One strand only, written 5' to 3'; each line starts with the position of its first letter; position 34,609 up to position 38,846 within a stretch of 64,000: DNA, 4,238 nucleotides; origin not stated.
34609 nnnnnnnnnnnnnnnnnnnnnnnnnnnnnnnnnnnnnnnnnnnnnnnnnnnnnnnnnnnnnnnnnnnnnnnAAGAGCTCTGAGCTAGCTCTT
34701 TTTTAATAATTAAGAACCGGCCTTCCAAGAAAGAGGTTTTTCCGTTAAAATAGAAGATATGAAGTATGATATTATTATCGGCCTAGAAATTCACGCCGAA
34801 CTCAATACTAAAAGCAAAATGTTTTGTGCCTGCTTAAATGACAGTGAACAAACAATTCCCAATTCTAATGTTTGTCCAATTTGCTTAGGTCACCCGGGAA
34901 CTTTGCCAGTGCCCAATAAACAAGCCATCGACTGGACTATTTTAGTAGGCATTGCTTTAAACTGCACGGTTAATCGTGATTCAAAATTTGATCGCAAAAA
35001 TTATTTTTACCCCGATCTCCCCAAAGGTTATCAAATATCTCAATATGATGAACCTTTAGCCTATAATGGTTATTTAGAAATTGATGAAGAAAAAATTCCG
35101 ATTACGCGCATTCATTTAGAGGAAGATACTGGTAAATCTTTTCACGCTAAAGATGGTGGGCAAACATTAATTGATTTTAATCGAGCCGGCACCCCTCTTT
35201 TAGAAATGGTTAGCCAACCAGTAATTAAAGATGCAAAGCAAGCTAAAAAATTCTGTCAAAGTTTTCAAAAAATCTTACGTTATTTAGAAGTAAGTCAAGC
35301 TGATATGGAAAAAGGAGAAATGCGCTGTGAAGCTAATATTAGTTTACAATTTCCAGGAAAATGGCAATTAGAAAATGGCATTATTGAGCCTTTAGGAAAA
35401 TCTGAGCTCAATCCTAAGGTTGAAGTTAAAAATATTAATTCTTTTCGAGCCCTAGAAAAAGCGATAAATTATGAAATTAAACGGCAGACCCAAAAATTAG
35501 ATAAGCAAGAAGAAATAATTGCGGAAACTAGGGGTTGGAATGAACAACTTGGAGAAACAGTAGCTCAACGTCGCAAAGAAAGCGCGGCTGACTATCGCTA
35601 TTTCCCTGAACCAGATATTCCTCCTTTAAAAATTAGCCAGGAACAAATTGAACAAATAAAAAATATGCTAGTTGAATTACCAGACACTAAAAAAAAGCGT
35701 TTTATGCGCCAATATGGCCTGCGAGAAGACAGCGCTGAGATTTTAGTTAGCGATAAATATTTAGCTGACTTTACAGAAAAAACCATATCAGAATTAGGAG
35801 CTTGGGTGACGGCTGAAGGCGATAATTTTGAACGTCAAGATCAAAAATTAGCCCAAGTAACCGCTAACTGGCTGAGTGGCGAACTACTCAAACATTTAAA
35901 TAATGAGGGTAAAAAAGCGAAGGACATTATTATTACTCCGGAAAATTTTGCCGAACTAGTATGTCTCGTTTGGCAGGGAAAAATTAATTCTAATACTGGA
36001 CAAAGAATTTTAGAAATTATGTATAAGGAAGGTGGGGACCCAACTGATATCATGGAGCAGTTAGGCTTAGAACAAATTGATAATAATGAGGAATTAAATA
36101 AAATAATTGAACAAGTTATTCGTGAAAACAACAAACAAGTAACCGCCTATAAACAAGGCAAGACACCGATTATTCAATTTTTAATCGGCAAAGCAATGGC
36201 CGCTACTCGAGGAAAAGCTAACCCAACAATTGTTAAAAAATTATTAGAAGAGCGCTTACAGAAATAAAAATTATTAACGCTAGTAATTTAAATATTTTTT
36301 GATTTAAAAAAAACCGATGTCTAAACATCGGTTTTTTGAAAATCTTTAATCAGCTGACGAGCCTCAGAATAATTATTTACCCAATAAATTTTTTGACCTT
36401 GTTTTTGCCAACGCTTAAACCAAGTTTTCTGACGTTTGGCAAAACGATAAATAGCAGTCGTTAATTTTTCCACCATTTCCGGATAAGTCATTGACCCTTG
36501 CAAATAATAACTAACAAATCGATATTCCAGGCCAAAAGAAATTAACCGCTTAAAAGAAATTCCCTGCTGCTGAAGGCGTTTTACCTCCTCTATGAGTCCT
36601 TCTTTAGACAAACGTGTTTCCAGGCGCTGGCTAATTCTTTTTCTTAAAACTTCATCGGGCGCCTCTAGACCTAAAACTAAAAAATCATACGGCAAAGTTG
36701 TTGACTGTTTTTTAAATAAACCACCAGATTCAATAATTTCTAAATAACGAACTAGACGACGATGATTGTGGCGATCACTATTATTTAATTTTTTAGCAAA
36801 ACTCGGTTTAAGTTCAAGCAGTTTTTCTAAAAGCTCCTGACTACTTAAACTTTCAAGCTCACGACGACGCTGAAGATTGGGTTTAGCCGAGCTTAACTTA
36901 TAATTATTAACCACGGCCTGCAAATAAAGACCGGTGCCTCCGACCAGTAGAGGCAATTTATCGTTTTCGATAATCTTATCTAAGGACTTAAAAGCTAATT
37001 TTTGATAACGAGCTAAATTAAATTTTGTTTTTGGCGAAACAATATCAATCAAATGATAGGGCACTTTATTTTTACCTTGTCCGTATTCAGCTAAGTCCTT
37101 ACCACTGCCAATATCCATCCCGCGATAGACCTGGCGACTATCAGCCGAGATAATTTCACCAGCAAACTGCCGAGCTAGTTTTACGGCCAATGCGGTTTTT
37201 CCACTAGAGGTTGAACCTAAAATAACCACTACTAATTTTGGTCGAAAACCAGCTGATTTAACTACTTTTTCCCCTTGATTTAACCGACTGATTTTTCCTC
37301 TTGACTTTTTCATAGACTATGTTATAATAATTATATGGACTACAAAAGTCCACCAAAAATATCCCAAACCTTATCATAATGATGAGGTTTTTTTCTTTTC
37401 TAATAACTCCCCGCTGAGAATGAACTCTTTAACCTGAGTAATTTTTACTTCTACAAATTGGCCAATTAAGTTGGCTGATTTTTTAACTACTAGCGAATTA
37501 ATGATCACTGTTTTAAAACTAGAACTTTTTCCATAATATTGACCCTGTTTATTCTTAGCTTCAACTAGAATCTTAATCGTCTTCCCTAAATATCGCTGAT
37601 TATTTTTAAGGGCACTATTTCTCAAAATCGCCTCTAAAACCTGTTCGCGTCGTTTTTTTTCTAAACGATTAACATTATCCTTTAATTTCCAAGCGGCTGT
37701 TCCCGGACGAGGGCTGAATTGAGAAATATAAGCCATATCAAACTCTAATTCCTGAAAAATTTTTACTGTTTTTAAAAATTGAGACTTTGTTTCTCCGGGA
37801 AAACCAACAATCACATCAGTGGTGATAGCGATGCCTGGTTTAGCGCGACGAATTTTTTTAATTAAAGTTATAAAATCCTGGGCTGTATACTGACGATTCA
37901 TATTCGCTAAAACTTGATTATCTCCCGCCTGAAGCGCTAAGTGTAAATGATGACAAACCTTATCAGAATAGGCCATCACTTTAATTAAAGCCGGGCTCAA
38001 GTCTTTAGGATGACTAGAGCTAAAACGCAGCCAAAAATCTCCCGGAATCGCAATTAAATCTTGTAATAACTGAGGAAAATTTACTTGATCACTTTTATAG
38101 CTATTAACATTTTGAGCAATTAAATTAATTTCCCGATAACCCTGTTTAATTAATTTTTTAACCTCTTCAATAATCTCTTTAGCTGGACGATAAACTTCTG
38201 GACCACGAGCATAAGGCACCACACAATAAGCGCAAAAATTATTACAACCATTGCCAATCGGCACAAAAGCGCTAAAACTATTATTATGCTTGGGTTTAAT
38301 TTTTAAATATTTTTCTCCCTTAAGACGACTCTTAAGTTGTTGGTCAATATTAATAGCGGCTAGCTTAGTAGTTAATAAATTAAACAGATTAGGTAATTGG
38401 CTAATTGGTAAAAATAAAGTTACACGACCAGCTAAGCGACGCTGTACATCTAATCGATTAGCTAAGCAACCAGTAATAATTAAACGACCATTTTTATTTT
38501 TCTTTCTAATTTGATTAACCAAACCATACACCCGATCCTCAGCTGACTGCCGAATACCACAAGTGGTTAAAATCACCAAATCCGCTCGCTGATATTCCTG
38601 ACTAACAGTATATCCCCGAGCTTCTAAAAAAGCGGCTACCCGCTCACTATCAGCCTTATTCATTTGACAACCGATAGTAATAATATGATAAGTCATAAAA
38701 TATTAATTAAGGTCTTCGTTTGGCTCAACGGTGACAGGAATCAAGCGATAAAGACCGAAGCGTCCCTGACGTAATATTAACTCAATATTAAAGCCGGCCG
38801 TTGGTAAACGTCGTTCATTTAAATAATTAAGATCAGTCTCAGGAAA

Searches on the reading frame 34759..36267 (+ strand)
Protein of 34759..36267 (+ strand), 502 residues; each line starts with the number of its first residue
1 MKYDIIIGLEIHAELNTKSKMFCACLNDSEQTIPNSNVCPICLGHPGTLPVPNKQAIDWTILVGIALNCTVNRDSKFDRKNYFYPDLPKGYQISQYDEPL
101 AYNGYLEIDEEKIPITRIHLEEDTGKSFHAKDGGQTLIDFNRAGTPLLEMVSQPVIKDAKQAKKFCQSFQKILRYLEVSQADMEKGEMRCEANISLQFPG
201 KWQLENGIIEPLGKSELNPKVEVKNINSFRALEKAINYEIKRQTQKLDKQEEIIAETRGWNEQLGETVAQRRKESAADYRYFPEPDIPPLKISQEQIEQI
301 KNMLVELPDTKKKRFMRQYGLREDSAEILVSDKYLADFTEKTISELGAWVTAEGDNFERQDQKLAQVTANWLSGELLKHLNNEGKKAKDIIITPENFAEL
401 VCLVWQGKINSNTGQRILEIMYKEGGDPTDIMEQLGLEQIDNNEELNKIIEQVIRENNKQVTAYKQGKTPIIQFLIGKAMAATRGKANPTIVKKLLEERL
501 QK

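Call 72: search_protein_families(library=pfam, proteins=[window:34759-36267:+], max_evalue=0.00001)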
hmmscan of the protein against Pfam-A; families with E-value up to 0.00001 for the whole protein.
window:34759-36267:+ (502 aa): 2 families
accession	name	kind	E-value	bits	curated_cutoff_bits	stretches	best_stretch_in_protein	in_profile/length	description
PF02934.20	GatB_N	-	1.3e-112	376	23.4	1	6-298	2-277/277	GatB/GatE catalytic domain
PF02637.23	GatB_Yqey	-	7.9e-41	139.8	27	1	365-500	13-148/148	GatB domain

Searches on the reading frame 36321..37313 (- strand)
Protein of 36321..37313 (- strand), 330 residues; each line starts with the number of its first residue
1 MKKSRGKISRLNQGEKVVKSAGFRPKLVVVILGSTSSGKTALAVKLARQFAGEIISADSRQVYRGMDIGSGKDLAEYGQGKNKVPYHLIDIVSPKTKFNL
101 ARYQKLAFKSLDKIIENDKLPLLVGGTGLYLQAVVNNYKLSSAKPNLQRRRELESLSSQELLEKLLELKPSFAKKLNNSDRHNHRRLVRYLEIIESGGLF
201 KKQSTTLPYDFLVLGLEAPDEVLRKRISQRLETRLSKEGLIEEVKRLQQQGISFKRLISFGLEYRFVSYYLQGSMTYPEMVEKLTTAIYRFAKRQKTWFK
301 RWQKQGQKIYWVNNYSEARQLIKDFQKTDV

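Call 72: search_protein_families(library=pfam, proteins=[window:36321-37313:-], max_evalue=0.00001)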
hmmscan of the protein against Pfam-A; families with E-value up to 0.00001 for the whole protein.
window:36321-37313:- (330 aa): 2 families
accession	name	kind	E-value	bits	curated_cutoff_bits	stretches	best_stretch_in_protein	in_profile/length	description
PF01715.23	IPPT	-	1.2e-59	202.4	23.6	1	61-301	1-242/243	IPP transferase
PF01745.22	IPT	-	1.7e-09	37.9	20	1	28-116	3-89/233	Isopentenyl transferase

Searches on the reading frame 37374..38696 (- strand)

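Call 72: search_protein_families(library=pfam, proteins=[window:37374-38696:-], max_evalue=0.00001)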
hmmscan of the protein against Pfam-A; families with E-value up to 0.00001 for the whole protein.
window:37374-38696:- (440 aa): 3 families
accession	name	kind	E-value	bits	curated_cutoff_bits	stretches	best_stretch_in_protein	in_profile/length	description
PF04055.27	Radical_SAM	-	8.3e-25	88.3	29.5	1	145-312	1-164/166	Radical SAM superfamily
PF00919.26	UPF0004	-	1.5e-23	83.1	27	1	3-82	2-82/98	Uncharacterized protein family UPF0004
PF01938.26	TRAM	-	9.1e-12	45.1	21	1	367-432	1-61/61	TRAM domain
